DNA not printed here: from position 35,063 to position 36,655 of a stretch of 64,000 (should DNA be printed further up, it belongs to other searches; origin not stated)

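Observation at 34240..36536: Self-contained divergent two-gene cassette of unknown function between the polysaccharide cluster and the r-protein operon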

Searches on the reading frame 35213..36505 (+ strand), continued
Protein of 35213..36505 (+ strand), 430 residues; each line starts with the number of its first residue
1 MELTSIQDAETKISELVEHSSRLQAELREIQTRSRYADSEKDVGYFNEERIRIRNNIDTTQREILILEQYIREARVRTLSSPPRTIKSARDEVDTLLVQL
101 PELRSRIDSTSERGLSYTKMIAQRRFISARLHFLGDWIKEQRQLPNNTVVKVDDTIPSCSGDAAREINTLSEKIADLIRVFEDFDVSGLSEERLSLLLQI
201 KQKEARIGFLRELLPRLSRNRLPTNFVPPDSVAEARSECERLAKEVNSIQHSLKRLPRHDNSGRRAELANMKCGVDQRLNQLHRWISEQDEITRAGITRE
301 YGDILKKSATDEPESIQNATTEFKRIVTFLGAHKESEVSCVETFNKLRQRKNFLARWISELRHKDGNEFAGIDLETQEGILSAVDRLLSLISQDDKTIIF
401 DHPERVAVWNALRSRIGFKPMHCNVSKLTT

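Call 89: search_protein_families(library=pfam, proteins=[P0008, P0010], max_evalue=10)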
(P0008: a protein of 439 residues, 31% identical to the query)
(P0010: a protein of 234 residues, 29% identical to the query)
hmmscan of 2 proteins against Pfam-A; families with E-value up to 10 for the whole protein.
P0008 (439 aa): 0 families

P0010 (234 aa): 0 families
